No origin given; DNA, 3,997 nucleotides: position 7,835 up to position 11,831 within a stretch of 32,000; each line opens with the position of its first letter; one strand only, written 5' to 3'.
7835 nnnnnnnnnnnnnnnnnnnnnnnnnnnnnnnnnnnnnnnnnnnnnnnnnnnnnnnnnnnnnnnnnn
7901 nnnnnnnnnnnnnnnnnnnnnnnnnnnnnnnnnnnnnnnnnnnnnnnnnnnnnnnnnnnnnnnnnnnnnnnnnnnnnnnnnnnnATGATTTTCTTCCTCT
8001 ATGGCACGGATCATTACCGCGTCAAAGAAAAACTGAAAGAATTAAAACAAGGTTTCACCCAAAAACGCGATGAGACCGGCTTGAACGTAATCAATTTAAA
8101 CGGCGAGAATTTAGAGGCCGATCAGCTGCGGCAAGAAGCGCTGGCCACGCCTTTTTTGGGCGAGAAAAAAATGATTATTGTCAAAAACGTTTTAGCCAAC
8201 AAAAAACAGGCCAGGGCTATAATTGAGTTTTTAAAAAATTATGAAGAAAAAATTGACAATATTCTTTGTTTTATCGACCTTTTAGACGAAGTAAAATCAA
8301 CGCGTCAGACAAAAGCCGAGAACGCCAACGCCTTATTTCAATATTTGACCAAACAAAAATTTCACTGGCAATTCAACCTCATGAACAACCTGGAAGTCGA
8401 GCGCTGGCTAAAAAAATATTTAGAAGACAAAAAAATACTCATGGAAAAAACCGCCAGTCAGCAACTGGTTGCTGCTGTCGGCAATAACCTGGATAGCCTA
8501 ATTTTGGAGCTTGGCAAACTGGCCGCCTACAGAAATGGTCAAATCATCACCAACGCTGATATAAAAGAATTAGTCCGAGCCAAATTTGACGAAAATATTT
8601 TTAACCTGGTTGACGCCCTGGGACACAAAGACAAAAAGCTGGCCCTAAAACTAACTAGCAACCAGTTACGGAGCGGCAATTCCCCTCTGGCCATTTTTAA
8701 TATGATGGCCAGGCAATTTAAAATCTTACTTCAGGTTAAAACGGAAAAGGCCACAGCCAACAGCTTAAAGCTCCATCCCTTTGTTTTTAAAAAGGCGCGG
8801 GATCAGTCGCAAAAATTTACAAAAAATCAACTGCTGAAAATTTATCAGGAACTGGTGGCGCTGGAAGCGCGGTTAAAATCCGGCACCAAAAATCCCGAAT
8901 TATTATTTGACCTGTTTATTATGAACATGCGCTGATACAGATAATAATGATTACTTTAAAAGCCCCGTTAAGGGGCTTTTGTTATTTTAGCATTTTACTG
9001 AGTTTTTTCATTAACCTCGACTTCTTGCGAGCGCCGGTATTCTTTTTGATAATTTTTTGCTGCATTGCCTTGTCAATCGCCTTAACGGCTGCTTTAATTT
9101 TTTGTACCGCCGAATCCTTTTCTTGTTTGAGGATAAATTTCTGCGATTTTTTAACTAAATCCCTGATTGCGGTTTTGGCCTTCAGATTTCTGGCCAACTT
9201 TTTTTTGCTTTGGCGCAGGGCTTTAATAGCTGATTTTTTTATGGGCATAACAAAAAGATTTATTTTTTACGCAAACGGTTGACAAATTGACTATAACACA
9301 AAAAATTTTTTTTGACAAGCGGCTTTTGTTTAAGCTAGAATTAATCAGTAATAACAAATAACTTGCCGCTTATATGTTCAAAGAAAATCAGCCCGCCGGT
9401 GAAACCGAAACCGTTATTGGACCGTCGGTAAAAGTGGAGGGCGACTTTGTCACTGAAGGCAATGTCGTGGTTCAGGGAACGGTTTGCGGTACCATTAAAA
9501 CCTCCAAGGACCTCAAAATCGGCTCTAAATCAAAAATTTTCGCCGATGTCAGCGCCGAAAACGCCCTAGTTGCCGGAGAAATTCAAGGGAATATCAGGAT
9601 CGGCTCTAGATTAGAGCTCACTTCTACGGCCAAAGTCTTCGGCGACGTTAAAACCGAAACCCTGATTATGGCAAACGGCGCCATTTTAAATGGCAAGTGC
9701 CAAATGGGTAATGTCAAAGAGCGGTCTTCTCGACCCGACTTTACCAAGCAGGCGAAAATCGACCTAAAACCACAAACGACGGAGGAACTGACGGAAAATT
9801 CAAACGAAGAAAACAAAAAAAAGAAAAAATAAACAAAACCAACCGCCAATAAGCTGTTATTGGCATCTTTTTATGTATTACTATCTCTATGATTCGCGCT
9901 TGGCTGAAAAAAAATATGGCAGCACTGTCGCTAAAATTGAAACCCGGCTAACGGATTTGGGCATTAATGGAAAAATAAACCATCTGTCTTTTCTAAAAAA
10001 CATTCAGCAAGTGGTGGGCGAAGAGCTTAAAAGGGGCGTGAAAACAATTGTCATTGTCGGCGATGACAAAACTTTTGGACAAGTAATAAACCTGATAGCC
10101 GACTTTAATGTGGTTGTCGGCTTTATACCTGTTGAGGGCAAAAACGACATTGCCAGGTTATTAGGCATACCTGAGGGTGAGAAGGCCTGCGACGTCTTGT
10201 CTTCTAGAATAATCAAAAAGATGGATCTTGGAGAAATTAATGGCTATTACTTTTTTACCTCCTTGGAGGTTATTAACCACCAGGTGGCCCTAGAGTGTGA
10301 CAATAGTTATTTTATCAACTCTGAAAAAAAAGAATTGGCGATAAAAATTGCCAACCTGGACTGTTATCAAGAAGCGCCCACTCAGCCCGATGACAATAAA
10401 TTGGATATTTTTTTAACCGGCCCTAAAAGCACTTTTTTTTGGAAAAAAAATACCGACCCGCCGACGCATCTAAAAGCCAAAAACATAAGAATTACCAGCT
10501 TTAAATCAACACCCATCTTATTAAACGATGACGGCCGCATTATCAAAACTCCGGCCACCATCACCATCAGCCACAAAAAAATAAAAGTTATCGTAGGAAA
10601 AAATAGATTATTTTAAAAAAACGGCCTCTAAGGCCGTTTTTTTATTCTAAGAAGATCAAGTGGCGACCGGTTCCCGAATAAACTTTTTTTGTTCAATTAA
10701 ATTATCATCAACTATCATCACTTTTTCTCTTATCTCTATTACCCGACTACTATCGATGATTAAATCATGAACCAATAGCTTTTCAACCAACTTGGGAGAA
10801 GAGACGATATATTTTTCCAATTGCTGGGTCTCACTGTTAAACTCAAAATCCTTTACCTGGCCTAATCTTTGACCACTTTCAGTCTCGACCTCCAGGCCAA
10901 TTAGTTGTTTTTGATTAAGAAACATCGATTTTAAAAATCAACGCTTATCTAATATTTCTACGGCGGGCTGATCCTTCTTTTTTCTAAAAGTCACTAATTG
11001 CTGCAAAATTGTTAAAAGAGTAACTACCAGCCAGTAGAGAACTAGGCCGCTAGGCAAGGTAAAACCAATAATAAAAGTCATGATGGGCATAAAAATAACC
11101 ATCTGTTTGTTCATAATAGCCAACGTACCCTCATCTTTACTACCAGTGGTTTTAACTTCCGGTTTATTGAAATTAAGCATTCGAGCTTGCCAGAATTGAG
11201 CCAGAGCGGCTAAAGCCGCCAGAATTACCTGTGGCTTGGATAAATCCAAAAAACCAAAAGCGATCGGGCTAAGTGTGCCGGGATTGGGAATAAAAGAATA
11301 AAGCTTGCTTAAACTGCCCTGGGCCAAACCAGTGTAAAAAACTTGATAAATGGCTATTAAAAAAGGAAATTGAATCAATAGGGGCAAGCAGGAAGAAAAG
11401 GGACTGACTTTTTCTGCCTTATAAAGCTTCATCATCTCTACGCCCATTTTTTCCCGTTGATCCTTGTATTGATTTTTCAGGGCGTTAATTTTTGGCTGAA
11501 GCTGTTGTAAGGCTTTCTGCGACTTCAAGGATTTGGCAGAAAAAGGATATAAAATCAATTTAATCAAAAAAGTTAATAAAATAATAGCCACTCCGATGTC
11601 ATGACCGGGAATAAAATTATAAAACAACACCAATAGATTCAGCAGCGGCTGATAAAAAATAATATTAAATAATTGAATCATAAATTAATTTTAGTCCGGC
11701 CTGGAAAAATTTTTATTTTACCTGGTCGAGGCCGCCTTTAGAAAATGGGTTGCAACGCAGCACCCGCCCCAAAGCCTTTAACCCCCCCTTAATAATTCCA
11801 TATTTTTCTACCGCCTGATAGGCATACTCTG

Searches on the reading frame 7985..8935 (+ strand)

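Call 5: search_protein_families(library=pfam, proteins=[window:7985-8935:+], max_evalue=0.001)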
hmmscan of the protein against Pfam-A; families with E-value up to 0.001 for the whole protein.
window:7985-8935:+ (316 aa): 3 families
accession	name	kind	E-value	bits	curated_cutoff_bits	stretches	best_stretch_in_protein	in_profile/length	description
PF21694.2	DNA_pol3_delta_C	-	8.7e-29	100.4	27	1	203-315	2-121/121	DNA polymerase III delta subunit, C-terminal domain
PF06144.19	DNA_pol3_delta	-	1.2e-08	35.4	21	1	4-104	2-108/124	DNA polymerase III, delta subunit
PF12169.13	DNA_pol3_gamma3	-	9.7e-05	22.6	24.4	1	203-298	16-111/143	DNA polymerase III subunits gamma and tau domain III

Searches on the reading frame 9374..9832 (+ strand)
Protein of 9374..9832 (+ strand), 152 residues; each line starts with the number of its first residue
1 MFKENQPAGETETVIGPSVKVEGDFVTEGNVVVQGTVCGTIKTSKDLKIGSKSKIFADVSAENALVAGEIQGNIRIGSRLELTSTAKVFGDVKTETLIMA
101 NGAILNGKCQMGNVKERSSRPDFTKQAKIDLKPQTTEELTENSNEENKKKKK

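Call 5: search_protein_families(library=pfam, proteins=[window:9374-9832:+], max_evalue=0.001)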
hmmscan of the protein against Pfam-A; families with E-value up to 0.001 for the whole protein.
window:9374-9832:+ (152 aa): 2 families
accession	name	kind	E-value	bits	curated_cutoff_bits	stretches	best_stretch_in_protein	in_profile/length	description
PF04519.19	Bactofilin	-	5.9e-26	91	27.9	1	13-110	1-98/98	Polymer-forming cytoskeletal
PF03775.22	MinC_C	-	0.00095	19.6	33.2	0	70-105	2-37/102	Septum formation inhibitor MinC, C-terminal domain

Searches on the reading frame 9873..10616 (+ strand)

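Call 5: search_protein_families(library=pfam, proteins=[window:9873-10616:+], max_evalue=0.001)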
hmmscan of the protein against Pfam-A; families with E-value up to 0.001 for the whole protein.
window:9873-10616:+ (247 aa): 1 family
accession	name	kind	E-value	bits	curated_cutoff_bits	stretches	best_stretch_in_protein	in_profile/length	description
PF00781.29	DAGK_cat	-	1.7e-09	37.7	23.6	1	13-122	13-125/125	Diacylglycerol kinase catalytic domain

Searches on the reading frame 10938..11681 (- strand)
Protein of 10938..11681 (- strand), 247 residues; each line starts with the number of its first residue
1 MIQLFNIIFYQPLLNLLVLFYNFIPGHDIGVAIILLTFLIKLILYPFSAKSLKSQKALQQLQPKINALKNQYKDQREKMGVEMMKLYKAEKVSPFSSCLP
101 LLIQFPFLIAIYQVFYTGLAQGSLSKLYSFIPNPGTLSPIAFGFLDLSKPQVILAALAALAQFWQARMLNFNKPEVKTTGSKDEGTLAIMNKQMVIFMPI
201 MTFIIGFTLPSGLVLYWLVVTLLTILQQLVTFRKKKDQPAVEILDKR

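Call 5: search_protein_families(library=pfam, proteins=[window:10938-11681:-], max_evalue=0.001)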
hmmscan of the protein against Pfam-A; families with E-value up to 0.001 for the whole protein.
window:10938-11681:- (247 aa): 1 family
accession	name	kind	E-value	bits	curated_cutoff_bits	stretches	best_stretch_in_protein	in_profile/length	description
PF02096.25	60KD_IMP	-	1.2e-50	172.1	35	1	30-231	2-161/163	60Kd inner membrane protein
